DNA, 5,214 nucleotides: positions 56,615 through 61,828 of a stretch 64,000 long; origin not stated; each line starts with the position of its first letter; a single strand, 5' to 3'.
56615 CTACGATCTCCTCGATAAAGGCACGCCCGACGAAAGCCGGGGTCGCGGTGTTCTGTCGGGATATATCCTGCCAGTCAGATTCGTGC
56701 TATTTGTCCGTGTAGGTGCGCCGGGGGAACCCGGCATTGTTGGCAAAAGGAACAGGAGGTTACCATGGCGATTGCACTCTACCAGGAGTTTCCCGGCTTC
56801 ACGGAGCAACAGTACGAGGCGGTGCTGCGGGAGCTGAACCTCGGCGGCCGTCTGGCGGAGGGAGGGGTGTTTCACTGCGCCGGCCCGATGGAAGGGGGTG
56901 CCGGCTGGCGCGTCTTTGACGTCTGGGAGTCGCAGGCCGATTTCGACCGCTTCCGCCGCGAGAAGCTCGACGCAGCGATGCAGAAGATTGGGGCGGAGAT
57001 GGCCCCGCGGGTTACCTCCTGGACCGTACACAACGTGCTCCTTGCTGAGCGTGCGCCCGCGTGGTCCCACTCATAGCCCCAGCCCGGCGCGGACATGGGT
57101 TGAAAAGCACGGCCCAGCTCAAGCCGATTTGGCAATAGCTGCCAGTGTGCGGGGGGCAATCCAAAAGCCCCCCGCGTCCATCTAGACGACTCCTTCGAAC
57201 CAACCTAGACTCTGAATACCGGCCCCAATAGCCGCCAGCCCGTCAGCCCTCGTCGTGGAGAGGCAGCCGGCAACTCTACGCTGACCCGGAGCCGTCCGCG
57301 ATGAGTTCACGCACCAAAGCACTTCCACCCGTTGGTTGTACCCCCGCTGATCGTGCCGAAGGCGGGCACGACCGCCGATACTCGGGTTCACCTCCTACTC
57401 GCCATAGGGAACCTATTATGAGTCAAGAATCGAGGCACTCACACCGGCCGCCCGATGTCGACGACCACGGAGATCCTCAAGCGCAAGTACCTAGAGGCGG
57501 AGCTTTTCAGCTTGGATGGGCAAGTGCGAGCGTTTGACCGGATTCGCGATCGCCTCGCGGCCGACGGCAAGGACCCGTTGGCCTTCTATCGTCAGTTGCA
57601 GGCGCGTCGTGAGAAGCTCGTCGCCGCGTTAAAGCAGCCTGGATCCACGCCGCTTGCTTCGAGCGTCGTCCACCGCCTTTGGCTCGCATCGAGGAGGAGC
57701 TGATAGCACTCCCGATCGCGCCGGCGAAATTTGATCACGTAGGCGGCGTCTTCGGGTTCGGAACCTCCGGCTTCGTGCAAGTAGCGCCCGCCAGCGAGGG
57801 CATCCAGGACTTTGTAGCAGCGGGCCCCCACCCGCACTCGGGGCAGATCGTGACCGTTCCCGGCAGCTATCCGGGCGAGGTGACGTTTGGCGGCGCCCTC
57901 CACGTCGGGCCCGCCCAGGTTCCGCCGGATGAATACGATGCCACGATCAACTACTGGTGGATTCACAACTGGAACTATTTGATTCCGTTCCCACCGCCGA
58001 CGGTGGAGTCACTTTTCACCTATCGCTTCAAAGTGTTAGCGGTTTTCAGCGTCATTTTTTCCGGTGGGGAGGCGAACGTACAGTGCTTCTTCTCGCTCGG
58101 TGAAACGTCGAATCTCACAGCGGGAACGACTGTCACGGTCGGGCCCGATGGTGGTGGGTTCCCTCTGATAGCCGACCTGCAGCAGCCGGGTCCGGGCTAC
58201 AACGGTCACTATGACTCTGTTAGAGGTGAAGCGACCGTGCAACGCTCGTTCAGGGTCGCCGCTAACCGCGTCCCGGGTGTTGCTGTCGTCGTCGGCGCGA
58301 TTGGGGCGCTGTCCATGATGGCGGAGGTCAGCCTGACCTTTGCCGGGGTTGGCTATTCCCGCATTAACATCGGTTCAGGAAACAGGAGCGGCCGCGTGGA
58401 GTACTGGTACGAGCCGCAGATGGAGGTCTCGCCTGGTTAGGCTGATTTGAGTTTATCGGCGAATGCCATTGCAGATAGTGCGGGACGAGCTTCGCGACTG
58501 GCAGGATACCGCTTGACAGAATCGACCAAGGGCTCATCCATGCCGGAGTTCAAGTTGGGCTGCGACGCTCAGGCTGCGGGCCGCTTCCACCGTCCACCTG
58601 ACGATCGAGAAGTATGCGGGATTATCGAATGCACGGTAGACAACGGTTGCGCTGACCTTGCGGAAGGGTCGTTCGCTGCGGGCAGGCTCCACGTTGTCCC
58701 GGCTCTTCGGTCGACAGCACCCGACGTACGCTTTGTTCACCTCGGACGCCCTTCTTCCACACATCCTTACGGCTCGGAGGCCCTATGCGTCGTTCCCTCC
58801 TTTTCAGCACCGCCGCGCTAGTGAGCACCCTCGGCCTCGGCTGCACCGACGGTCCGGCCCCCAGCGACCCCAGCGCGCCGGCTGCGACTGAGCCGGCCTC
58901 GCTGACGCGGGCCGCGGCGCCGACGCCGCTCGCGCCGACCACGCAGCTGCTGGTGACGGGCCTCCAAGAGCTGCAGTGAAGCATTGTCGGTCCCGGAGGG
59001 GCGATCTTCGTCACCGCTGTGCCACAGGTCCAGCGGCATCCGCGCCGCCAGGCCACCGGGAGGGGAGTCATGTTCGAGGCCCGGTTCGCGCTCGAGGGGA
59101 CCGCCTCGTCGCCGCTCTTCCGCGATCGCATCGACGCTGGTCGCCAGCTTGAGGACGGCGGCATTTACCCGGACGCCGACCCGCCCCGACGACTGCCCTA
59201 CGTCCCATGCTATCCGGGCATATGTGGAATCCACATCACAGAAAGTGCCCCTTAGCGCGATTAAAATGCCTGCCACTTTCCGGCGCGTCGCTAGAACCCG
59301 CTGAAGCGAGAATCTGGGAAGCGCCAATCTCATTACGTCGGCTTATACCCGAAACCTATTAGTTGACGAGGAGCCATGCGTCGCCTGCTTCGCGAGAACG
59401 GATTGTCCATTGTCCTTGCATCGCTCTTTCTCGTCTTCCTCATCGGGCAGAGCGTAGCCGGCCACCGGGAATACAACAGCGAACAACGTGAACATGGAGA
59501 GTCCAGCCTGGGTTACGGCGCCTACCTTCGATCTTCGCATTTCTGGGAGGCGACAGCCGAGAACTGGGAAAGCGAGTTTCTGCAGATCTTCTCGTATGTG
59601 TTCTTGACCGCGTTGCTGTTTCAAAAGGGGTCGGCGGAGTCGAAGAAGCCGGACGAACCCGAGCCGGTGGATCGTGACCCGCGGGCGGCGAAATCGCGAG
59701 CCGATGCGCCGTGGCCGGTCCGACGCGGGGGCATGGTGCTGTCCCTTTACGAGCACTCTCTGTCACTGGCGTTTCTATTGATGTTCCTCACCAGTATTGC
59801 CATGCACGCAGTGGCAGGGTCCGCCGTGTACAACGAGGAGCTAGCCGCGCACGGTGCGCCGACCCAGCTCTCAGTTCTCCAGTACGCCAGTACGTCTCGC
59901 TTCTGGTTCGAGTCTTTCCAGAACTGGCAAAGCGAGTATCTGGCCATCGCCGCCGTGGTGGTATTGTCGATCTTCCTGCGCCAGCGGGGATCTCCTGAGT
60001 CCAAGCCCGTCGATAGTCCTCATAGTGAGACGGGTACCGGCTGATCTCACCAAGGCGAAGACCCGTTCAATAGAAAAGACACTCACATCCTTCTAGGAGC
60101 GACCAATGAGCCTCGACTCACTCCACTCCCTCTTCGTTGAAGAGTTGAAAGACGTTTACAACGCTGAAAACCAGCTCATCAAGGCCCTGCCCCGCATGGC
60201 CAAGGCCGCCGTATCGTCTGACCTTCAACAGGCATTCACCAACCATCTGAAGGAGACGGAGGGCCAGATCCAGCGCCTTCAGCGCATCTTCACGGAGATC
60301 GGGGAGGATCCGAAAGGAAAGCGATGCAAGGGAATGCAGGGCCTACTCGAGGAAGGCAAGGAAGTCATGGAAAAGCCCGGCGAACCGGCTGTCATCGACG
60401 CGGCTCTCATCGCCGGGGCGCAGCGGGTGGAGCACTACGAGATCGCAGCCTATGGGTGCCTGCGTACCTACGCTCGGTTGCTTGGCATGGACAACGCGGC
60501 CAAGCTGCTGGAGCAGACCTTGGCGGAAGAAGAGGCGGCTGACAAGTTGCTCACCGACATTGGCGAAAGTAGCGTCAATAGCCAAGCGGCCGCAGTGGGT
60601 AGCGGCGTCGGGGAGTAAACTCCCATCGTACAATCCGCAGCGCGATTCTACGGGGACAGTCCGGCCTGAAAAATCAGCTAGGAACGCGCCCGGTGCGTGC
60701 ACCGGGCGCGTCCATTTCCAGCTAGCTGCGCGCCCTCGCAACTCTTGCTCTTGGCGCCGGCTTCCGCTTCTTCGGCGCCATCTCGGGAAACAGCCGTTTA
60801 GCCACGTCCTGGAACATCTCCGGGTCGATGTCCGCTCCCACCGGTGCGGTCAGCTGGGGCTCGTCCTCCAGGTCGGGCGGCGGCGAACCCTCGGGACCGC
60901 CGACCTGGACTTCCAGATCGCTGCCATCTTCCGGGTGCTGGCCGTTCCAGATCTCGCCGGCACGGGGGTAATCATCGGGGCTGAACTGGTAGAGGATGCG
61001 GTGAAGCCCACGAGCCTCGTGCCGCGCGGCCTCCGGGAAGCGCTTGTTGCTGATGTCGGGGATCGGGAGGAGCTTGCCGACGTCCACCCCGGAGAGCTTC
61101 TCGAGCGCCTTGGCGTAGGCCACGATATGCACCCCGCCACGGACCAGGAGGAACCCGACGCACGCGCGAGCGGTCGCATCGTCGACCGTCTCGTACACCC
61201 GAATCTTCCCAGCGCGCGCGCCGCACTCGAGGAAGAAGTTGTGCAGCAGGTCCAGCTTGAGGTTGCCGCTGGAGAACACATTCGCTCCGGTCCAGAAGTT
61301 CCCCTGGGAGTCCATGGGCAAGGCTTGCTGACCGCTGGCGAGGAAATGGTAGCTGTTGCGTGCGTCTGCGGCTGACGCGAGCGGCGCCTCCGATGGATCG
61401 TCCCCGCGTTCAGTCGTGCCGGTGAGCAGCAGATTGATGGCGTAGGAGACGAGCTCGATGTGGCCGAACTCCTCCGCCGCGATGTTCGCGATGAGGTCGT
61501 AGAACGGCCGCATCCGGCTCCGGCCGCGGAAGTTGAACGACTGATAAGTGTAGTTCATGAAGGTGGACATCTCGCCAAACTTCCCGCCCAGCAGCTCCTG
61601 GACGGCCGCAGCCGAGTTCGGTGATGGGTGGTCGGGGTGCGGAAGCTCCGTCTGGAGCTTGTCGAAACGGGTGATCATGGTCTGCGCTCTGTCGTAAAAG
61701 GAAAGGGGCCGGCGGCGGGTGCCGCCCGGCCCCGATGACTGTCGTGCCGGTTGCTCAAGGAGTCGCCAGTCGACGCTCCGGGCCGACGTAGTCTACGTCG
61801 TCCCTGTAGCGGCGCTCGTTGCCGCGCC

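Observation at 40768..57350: Collinear array of diverged 'U - minimal ligase - outward promoter/leader' modules alternating with unrelated cargo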

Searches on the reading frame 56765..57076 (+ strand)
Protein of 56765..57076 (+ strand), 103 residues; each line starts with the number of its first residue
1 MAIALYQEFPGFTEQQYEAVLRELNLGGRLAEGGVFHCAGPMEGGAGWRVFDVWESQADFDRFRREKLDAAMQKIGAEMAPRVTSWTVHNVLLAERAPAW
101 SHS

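Call 10: search_protein_families(library=pfam, proteins=[window:56765-57076:+], max_evalue=0.01)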
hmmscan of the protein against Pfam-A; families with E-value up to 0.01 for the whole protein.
window:56765-57076:+ (103 aa): 1 family
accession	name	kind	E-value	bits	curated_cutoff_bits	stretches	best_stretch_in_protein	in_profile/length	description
PF03992.22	ABM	-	0.0074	16.9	23.1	0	15-66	16-69/78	Antibiotic biosynthesis monooxygenase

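Call 27: find_encoding_contigs(protein=window:56765-57076:+, flank=10000, max_places=2)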
Protein window:56765-57076:+ (103 aa): 1 contig read that carries it; 1 place shown.
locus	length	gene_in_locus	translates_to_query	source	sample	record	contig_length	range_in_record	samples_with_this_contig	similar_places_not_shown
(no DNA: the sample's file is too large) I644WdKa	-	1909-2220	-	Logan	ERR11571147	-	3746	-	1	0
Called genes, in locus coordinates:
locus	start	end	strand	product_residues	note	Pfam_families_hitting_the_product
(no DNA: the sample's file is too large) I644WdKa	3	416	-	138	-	?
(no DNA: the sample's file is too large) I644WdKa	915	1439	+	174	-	-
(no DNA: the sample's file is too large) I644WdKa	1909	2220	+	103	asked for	-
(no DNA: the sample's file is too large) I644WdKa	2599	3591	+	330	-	-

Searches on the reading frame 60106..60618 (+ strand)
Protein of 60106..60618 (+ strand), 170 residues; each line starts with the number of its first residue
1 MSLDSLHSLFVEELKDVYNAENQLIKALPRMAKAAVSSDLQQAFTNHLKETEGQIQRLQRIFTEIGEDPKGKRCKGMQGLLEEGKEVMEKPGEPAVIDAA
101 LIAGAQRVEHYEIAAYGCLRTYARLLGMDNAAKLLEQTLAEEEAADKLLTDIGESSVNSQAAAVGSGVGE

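Call 93: search_protein_families(library=pfam, proteins=[window:60106-60618:+], max_evalue=0.00001)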
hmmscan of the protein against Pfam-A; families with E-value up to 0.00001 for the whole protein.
window:60106-60618:+ (170 aa): 1 family
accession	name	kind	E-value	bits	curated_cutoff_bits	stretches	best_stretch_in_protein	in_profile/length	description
PF05974.18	DUF892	-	8.8e-59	198.5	23.7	1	6-162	2-159/159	Domain of unknown function (DUF892)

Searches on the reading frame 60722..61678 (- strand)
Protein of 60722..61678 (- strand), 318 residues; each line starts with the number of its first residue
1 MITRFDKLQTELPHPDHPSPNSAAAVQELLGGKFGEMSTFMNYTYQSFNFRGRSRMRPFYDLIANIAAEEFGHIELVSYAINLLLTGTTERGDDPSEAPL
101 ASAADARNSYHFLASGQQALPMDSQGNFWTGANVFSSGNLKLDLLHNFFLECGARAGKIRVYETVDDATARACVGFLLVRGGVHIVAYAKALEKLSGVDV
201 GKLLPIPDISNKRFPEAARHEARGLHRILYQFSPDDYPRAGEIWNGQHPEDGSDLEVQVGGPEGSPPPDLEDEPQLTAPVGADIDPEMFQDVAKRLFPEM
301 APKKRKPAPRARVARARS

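Call 80: find_encoding_contigs(protein=window:60722-61678:-, flank=10000, max_places=4)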
Protein window:60722-61678:- (318 aa): no gene with exactly this product is on record in the collection.

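Call 93: search_protein_families(library=pfam, proteins=[window:60722-61678:-], max_evalue=0.00001)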
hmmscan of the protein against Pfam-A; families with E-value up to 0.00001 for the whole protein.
window:60722-61678:- (318 aa): 1 family
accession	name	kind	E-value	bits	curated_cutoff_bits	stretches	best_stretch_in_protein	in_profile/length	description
PF05067.18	Mn_catalase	-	4.9e-71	239.5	27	1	4-287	3-277/284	Manganese containing catalase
